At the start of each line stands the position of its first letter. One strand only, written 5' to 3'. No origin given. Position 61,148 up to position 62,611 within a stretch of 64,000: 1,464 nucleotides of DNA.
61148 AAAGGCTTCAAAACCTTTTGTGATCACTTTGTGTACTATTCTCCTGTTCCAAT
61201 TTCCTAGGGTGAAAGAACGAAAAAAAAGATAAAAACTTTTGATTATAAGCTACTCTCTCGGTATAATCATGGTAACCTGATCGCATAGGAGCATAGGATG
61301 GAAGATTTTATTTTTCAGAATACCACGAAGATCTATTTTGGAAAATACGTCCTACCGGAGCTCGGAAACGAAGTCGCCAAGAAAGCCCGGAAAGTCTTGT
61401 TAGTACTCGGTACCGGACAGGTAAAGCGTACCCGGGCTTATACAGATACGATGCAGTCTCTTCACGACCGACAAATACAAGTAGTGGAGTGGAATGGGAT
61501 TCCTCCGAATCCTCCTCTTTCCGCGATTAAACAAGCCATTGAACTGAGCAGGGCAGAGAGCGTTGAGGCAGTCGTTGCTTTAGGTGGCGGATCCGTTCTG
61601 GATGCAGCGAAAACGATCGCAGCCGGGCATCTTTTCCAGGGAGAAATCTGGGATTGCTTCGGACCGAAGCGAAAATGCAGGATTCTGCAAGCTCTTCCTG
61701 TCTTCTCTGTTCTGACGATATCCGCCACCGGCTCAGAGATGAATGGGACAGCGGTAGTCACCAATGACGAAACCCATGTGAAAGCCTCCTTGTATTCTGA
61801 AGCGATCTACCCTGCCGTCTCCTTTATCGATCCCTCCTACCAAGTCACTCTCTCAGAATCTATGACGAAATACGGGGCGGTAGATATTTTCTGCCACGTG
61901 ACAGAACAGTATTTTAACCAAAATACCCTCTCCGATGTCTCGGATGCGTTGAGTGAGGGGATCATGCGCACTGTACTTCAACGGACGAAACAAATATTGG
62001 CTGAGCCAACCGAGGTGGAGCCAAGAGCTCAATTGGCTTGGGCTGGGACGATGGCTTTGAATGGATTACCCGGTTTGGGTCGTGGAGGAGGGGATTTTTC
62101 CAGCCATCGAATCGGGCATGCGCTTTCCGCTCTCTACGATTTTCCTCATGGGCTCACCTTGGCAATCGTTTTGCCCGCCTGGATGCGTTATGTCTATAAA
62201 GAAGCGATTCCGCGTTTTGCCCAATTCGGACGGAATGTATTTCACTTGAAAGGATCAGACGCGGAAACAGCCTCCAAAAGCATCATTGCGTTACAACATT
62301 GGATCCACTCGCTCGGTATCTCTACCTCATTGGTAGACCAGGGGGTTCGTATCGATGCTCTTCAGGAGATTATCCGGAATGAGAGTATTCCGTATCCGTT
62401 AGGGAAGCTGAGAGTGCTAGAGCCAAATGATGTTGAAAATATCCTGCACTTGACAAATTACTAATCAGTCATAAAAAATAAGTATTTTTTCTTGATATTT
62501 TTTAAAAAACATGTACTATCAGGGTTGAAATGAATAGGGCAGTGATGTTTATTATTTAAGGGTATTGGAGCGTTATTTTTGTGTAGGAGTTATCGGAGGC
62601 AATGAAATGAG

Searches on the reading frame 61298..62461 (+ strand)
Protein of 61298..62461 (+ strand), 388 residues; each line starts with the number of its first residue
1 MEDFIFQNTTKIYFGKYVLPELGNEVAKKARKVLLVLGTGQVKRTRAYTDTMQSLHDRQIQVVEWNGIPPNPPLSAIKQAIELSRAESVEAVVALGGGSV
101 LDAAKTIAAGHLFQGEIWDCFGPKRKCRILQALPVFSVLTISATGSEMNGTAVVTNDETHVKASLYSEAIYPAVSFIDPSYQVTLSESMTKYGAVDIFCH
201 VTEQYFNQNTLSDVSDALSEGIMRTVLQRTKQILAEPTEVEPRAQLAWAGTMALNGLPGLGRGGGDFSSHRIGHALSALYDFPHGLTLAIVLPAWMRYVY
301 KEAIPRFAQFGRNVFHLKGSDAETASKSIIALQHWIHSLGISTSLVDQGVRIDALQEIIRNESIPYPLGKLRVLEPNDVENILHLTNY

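Call 51: search_protein_families(library=ncbifam, proteins=[window:61298-62461:+], max_evalue=0.001)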
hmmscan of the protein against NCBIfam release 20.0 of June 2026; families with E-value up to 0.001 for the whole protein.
window:61298-62461:+ (388 aa): 15 families
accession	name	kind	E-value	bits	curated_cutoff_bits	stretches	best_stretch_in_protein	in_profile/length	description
NF011717.0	PRK15138.1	equivalog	1.1e-68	232.1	645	1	1-359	1-357/387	alcohol dehydrogenase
NF041833.1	Fe_ADH_ErcA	equivalog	2.4e-42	145.4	550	1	18-360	17-354/382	alcohol dehydrogenase-like regulatory protein ErcA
NF053866.1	CholDhdGbsBBac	equivalog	2.1e-35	122.1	550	1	6-382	12-386/392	choline dehydrogenase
NF010378.0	PRK13805.1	equivalog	1.9e-32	112.1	951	1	7-357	460-829/872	bifunctional acetaldehyde-CoA/alcohol dehydrogenase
TIGR02638.1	lactal_redase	equivalog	2e-32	112.4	523.15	1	12-359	10-354/379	lactaldehyde reductase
TIGR03405.1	Phn_Fe-ADH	equivalog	3.4e-32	111.6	423.7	1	6-359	1-340/355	iron-containing alcohol dehydrogenase PsrA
NF050025.1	SulfAcetaldRedSarD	equivalog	6.6e-32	110.8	700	1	4-359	3-355/385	sulfoacetaldehyde reductase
NF007911.0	PRK10624.1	equivalog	1.9e-31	109.4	537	1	8-358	8-352/382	lactaldehyde reductase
NF058672.1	4HyButDHCUPNE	equivalog_domain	8.9e-31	107.4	500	1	9-361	7-351/378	4-hydroxybutyrate dehydrogenase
NF007363.0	PRK09860.1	equivalog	2.3e-30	106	581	1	43-357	43-352/383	L-threonine dehydrogenase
NF011998.0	PRK15454.1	equivalog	5.2e-24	84.7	556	1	19-351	37-358/395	ethanolamine utilization ethanol dehydrogenase EutG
TIGR04266.1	NDMA_methanol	equivalog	1.4e-18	67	625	1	36-311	43-315/420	NDMA-dependent methanol dehydrogenase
NF041822.1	daptide_DH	equivalog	2e-13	50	300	1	84-247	50-222/363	daptide-type RiPP biosynthesis dehydogenase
NF006941.0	PRK09423.1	subfamily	5.2e-08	32.1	336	1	5-109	4-105/367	glycerol dehydrogenase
NF002022.0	PRK00843.1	equivalog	7e-05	22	413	1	11-109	13-108/350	NAD(P)-dependent glycerol-1-phosphate dehydrogenase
